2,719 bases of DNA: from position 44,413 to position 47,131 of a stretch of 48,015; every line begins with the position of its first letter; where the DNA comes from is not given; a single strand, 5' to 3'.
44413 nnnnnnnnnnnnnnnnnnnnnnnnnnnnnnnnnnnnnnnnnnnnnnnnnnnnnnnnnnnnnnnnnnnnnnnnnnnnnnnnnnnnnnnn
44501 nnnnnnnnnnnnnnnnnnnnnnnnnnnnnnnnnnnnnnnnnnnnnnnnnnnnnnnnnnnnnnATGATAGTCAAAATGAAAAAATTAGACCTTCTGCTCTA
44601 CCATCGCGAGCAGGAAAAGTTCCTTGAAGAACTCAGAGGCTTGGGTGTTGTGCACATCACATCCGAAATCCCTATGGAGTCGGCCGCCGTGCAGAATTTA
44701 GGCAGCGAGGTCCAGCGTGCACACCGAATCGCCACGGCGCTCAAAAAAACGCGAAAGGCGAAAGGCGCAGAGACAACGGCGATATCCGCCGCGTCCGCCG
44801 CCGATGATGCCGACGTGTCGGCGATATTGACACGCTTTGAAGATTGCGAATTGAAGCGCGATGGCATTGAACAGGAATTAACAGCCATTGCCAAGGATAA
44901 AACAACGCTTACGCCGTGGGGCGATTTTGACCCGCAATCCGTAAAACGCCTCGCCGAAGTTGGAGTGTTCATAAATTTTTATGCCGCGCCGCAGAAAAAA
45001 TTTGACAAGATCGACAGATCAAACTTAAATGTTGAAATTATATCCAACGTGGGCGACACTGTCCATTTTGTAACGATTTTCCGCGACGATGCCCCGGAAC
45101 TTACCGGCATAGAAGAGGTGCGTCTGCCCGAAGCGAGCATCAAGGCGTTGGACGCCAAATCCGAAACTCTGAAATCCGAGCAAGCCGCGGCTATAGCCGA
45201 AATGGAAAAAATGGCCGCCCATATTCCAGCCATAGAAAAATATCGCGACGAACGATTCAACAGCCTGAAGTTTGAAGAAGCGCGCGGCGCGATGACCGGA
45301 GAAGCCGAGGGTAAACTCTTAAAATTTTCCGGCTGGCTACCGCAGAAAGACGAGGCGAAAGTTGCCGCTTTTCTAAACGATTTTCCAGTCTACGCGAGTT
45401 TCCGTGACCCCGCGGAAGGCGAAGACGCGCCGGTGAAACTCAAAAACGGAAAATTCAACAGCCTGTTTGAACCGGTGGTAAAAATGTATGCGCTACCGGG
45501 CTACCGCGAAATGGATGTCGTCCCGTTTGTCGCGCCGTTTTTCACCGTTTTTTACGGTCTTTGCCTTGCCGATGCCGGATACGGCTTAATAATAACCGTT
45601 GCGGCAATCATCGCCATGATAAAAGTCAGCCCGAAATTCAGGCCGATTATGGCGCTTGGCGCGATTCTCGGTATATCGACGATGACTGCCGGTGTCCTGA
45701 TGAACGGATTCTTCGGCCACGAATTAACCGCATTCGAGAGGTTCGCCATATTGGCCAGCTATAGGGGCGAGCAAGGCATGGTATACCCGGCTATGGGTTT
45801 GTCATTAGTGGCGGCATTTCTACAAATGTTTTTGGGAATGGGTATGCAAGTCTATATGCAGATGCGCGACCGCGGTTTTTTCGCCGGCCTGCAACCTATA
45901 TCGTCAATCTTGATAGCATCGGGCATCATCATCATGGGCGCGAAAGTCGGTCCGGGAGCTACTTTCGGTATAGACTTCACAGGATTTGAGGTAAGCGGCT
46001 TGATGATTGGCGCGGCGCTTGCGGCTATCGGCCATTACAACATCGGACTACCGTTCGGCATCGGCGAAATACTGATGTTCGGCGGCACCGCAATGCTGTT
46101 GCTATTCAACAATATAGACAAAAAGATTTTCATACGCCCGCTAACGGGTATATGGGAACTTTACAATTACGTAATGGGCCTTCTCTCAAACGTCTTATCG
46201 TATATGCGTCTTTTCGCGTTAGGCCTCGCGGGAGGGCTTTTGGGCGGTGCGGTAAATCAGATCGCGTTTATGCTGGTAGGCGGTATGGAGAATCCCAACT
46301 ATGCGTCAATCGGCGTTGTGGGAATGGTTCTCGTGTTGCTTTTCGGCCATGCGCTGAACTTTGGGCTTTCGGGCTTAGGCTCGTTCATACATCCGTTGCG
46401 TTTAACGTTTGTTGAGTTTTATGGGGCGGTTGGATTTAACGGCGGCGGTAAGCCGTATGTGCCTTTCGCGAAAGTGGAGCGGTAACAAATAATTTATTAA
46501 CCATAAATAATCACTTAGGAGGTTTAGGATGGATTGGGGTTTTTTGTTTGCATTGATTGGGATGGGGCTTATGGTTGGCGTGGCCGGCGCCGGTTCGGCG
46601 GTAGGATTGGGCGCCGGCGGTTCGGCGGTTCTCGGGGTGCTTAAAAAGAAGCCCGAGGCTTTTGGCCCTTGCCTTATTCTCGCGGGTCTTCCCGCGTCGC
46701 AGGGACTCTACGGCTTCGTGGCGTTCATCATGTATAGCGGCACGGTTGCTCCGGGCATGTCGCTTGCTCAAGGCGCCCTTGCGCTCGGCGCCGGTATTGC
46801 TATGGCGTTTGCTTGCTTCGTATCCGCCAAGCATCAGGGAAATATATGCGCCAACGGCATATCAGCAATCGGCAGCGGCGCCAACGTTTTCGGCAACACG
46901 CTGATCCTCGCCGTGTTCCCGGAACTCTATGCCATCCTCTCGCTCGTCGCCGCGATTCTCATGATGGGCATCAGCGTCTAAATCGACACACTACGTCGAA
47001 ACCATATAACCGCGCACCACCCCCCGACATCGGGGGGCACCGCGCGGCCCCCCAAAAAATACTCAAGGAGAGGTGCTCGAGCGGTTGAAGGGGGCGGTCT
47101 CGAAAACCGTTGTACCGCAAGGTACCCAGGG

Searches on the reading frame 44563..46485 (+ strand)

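Call 41: search_protein_families(library=pfam, proteins=[window:44563-46485:+])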
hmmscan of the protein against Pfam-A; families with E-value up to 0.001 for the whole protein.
window:44563-46485:+ (640 aa): 1 family
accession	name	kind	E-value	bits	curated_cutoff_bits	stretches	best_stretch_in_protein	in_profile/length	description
PF01496.24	V_ATPase_I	-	2.7e-18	65.8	30.7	2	535-635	713-813/815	V-type ATPase 116kDa subunit family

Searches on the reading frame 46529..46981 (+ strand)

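Call 41: search_protein_families(library=pfam, proteins=[window:46529-46981:+])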
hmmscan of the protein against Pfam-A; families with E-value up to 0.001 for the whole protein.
window:46529-46981:+ (150 aa): 1 family
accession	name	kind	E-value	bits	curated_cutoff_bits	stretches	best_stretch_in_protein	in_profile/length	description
PF00137.26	ATP-synt_C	-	1.6e-25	89.5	24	2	86-145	1-60/60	ATP synthase subunit C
